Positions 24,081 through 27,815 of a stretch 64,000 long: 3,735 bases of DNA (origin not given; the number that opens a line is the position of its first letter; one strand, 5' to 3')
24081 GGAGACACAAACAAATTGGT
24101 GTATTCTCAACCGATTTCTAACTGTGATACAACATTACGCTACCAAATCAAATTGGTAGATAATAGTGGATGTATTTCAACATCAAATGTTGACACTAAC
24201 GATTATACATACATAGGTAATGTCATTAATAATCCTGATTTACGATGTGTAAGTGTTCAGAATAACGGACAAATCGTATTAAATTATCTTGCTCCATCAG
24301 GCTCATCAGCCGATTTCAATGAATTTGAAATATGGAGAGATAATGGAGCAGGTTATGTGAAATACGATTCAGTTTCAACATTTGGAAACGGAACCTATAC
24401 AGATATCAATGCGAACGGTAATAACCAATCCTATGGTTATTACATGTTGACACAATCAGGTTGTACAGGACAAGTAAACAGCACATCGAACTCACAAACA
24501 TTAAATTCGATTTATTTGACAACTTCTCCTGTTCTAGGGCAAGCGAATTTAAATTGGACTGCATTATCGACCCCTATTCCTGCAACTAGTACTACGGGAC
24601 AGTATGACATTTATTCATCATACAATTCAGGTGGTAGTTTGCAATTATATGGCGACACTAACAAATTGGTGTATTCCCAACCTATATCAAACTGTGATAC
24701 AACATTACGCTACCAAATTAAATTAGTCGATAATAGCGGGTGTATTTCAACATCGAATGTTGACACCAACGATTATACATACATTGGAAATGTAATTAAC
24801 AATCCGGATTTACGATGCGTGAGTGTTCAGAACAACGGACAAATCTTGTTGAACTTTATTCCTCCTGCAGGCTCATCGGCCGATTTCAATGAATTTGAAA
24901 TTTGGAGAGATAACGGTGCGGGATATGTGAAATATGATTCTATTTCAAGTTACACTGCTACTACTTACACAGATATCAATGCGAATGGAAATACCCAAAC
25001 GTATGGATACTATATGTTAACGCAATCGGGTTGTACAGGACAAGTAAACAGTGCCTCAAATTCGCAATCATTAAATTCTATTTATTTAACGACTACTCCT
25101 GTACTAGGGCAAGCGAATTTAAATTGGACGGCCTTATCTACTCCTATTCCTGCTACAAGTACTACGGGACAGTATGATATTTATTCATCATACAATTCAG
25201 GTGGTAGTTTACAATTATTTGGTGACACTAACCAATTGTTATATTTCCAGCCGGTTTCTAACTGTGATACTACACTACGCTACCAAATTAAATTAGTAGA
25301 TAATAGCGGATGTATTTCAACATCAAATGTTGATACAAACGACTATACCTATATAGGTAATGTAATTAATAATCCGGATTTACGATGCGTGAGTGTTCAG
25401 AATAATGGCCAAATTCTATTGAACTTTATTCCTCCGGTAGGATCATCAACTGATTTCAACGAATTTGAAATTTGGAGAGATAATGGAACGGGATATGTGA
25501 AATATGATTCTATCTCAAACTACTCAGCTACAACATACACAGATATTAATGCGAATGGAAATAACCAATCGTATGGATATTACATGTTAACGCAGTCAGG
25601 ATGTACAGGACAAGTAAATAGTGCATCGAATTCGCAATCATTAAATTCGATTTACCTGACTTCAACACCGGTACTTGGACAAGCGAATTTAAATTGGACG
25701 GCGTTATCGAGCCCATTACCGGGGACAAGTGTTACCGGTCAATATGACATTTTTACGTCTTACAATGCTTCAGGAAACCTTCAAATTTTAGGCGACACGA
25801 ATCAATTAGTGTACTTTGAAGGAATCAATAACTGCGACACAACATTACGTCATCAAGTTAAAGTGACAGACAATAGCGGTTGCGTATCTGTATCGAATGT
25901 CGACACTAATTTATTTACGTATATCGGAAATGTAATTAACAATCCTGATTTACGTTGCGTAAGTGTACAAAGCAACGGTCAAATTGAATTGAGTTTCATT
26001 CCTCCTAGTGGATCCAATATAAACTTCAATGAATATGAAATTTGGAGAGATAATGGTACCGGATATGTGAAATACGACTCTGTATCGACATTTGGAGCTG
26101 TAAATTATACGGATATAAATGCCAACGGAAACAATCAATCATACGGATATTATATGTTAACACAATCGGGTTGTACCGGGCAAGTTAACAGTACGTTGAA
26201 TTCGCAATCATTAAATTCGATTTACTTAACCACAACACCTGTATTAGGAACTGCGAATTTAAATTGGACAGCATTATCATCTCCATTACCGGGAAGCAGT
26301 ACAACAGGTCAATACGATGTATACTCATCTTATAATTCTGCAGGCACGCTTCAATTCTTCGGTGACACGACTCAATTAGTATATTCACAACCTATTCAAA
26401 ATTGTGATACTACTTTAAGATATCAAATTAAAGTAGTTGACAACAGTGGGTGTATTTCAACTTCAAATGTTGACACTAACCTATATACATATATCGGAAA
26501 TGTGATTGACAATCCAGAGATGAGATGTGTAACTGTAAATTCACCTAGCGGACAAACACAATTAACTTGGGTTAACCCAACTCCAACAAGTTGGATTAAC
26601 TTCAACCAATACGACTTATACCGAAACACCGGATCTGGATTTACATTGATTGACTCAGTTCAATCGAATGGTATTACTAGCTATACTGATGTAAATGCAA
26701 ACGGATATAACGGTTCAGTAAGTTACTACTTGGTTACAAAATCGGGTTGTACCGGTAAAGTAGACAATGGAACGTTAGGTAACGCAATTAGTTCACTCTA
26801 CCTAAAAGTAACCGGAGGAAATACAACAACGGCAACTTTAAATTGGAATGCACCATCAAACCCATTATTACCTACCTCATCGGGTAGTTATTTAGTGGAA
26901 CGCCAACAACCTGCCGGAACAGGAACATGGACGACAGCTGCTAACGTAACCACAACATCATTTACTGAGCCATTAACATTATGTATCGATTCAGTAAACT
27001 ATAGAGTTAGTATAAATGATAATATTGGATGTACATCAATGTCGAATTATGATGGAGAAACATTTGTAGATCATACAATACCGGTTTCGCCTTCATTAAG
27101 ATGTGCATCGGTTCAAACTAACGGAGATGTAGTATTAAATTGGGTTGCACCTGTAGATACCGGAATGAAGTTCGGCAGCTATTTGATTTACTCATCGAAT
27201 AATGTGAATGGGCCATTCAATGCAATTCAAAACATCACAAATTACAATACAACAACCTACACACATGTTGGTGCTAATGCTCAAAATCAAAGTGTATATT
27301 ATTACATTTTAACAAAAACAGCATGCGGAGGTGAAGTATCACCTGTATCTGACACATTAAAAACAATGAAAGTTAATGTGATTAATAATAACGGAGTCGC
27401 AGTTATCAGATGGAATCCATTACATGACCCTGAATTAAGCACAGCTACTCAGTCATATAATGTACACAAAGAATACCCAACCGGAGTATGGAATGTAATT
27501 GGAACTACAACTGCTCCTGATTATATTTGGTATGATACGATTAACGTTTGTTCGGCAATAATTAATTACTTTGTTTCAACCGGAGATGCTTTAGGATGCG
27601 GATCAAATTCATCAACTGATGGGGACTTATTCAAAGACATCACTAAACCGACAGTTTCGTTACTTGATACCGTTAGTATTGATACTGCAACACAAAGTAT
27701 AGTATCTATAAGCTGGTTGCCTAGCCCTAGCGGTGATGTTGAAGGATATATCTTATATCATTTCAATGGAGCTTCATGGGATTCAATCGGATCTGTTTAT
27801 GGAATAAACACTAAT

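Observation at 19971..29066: Giant (3,031-codon) monocistronic T9SS type-B-CTD surface protein built from a reiterated four-cysteine two-domain module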

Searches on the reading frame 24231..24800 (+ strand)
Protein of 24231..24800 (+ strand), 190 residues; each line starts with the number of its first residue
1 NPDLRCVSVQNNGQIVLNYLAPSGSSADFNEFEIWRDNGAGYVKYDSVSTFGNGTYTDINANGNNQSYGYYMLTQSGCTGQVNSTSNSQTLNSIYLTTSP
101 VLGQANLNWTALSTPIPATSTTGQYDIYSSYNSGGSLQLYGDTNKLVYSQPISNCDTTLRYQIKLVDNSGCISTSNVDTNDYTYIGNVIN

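Call 26: search_protein_families(library=pfam, proteins=[window:24231-24800:+], max_evalue=10)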
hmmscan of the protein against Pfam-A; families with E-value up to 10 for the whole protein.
window:24231-24800:+ (190 aa): 0 families

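Call 27: predict_structure(alignment_id=A1)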
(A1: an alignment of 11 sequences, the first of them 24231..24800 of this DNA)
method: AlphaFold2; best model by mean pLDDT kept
length: 190 residues; sequences in the alignment: 11
mean_pLDDT: 90.0   pTM: 0.85
mean pLDDT of the five models: 90.0, 89.9, 88.3, 88.2, 88.1
residues with pLDDT >= 90: 126; 70-90: 53; 50-70: 8; < 50: 3
segments of 3 or more residues with pLDDT < 50: 188-190
pLDDT, mean of each block of 10 residues (from residue 1): 95 96 88 95 96 96 97 89 82 95 91 89 93 84 95 82 94 95 59
secondary structure, 60 per line:
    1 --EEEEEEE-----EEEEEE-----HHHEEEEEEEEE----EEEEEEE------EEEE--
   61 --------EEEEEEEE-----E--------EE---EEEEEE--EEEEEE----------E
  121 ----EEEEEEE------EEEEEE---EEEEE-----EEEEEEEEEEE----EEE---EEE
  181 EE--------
elements in order: E3-9 E15-20 E29-37 E42-48 E55-58 E69-76 E96-101 E104-109 E125-131 E138-143 E147-151 E157-167 E172-174 E178-182

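Call 30: fold_search(model_id=the predicted structure, library=pdb)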
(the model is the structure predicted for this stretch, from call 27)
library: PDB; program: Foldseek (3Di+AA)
matches with E <= 10: 1721; with E <= 0.001: 362
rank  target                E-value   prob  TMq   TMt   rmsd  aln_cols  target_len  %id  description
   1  8v2c_B                8.3e-07  1.00  0.39  0.38  10.8       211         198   11  Cryo-EM structure of mouse type II OSM receptor complex: model for assembly core region (released 2024-11-20)
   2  5t5w_A                2.0e-06  1.00  0.41  0.40  11.8       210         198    7  Structure of an affinity matured lambda-IFN/IFN-lambdaR1/IL-10Rbeta receptor complex (released 2017-03-29)
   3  1qg3_B                2.5e-06  1.00  0.34  0.33  11.7       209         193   12  CRYSTAL STRUCTURE OF A TANDEM PAIR OF FIBRONECTIN TYPE III DOMAINS FROM THE CYTOPLASMIC TAIL OF INTEGRIN ALPHA6 BETA4 (released 1999-08-20)
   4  6tpu_A                3.8e-06  1.00  0.38  0.37  12.2       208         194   12  Crystal structures of FNIII domain three and four of the human leucocyte common antigen-related protein, LAR (released 2020-05-13)
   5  4bq7_A                4.0e-06  1.00  0.38  0.36  11.4       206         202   15  Crystal structure of the RGMB-Neo1 complex form 2 (released 2013-06-12)
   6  5x83_B                4.4e-06  1.00  0.39  0.37  11.5       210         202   12  Structure of DCC FN456 domains (released 2017-09-06)
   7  4bq6_A                4.6e-06  1.00  0.37  0.35  11.6       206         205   15  Crystal structure of the RGMB-NEO1 complex form 1 (released 2013-06-12)
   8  9bpu_A                5.7e-06  1.00  0.38  0.37  12.3       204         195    8  Structure of the IFN-lambda4/IFN-lambdaR1/IL-10Rbeta receptor complex with an engineered IL-10Rbeta (released 2025-01-29)
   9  6z3m_E                6.0e-06  1.00  0.37  0.35  11.6       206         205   15  Repulsive Guidance Molecule B (RGMB) in complex with Growth Differentiation Factor 5 (GDF5) and Neogenin 1 (NEO1). (released 2020-07-01)
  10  4bq8_A                8.1e-06  1.00  0.36  0.35  11.4       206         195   15  Crystal structure of the RGMB-NEO1 complex form 3 (released 2013-06-12)
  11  4bqb_A                8.1e-06  1.00  0.37  0.36  11.0       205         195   15  Crystal structure of the FN5 and FN6 domains of NEO1, form 2 (released 2013-06-12)
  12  8v2a_B                8.1e-06  1.00  0.37  0.35  11.2       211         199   11  Cryo-EM structure of human type I OSM receptor complex: model for assembly core region (released 2024-11-20)
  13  4lxo_A                8.5e-06  1.00  0.33  0.34  12.0       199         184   12  Crystal structure of 9,10Fn3-elegantin chimera (released 2014-08-06)
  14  3og4_B                8.9e-06  1.00  0.34  0.33  11.6       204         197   11  The crystal structure of human interferon lambda 1 complexed with its high affinity receptor in space group P21212 (released 2010-10-20)
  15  8dpu_A                9.9e-06  1.00  0.39  0.26  10.9       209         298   10  The crystal structure of the IL-11 signalling complex (released 2023-11-29)
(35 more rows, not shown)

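Call 34: search_protein_representatives(alignment_id=A1)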
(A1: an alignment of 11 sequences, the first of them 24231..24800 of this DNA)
Query: 11 sequences, 190 profile positions. Proteins with E-value up to 0.001 (for the whole library): 4228; up to 1e-10: 1458; up to 1e-30: 388. The best 150 are listed.
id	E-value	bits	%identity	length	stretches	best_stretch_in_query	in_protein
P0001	0.0e+00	1912.1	-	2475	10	1-189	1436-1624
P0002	0.0e+00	1584.8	-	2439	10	1-189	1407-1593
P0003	0.0e+00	1220.1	-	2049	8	2-189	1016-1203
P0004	0.0e+00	1089.8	-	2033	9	2-183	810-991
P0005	3.3e-286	956.8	-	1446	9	2-184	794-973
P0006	2.6e-234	787.5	-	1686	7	2-185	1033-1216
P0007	1.1e-188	638.8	-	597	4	1-189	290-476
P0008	3.4e-184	624.1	-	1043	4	2-184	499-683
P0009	1.1e-155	531.1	-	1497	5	2-184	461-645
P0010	7.5e-153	521.8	-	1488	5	2-177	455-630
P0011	2.5e-127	438.6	-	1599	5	2-183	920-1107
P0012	2.7e-116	402.6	-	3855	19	2-175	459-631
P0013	4.3e-115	398.7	-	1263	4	2-186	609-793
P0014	1.5e-107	374.1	-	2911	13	2-181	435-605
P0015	9.5e-106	368.2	-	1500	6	2-183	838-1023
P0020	1.5e-94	331.7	-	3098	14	2-178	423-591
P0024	6.2e-87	306.9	-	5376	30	12-177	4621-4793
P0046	2.6e-68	246.1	-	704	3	2-183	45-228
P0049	2.4e-67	243.0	-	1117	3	1-183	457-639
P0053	6.5e-64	231.8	-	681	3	1-183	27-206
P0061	2.8e-61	223.2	-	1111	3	2-183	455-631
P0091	1.7e-53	197.8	-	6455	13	2-179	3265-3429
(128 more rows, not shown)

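Call 35: list_cluster_members(proteins=[P0001, P0002, P0012, P0020, P0024, P0049, P0046, P0053, P0091, P0061])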
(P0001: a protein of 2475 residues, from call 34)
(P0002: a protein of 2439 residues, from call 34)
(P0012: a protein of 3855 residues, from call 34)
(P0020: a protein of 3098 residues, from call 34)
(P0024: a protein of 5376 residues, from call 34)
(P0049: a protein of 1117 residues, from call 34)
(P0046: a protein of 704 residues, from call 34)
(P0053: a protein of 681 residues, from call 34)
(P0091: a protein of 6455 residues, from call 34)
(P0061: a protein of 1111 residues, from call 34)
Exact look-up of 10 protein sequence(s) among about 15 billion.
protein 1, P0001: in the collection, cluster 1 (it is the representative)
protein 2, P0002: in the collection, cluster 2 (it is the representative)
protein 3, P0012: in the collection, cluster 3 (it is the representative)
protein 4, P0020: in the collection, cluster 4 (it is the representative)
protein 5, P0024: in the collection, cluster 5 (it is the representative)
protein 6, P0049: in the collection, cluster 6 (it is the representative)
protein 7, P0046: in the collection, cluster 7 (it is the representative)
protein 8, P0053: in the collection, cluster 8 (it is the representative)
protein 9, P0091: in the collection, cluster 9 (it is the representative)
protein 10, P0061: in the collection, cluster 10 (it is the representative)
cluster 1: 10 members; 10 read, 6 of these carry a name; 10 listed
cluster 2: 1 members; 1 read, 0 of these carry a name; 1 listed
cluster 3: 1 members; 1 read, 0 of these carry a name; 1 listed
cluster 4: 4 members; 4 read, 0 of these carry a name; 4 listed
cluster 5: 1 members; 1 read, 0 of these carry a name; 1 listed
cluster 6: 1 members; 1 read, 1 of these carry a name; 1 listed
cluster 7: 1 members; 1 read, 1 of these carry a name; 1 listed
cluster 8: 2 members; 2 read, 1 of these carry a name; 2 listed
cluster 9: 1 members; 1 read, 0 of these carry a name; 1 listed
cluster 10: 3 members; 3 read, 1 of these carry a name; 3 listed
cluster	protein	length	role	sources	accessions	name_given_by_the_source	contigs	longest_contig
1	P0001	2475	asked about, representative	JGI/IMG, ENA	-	-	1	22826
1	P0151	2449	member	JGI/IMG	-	gliding motility-associated-like protein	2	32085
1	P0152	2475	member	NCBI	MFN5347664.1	MAG: gliding motility-associated C-terminal domain-containing protein [Bacteroidota ...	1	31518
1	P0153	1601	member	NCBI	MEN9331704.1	MAG: hypothetical protein RLZZ94_794, partial [Bacteroidota bacterium]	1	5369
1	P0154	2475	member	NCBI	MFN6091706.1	MAG: gliding motility-associated C-terminal domain-containing protein [Bacteroidota ...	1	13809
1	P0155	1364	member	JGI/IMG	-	gliding motility-associated-like protein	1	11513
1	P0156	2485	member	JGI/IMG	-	gliding motility-associated-like protein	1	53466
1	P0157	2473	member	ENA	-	-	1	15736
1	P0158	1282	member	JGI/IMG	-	-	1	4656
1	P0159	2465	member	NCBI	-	-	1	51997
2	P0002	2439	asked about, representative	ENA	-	-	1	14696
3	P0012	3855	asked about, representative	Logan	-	-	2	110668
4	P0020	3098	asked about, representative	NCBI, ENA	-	-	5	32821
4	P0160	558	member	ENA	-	-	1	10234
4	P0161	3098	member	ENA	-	-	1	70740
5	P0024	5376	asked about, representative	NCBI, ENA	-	-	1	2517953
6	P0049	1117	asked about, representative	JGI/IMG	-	gliding motility-associated-like protein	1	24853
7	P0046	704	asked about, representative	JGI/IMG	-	gliding motility-associated-like protein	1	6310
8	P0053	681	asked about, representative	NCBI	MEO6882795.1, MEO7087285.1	MAG: gliding motility-associated C-terminal domain-containing protein [Bacteroidia ...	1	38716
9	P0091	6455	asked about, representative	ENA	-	-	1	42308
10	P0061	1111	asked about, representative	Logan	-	-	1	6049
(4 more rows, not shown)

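Call 72: search_solved_structures(query=A1, max_evalue=10, show_alignments=2)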
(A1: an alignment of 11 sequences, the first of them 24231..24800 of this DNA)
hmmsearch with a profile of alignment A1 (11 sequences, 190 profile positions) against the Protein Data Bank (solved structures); distinct sequences matched with E-value up to 10: 1.
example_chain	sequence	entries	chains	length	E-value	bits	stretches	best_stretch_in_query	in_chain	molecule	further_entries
8av2_A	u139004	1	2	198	0.43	13.8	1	99-149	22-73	Leptin receptor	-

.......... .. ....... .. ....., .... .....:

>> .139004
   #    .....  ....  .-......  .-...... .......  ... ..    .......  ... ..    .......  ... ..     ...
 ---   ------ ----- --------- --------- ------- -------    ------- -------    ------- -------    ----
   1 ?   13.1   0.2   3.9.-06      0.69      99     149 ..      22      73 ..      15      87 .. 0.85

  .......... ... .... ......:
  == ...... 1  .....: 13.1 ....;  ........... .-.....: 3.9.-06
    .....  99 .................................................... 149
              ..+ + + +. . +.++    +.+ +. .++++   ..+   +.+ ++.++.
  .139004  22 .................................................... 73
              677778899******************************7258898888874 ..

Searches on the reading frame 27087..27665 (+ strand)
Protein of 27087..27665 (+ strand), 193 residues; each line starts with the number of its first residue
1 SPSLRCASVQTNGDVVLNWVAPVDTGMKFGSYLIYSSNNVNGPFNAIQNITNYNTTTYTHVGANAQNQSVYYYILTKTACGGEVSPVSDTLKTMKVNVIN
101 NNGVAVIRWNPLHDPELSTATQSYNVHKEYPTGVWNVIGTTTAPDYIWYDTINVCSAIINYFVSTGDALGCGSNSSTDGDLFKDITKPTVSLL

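Call 26: search_protein_families(library=pfam, proteins=[window:27087-27665:+], max_evalue=10)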
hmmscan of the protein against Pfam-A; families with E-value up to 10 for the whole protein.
window:27087-27665:+ (193 aa): 2 families
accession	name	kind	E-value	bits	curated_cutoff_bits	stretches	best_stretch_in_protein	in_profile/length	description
PF01835.25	MG2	-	0.12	13.2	32.8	1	68-139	15-80/96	MG2 domain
PF16794.11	fn3_4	-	0.15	12.4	27.1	0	2-43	6-50/103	Fibronectin-III type domain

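Call 79: find_homologous_proteins(query=window:27087-27665:+, max_evalue=0.00001)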
Query window:27087-27665:+ (193 aa): 1 proteins with E <= 0.00001 among 33 candidates.
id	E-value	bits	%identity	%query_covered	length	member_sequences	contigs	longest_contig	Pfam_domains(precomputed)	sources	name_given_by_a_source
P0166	4.9e-70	254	64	80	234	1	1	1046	-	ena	-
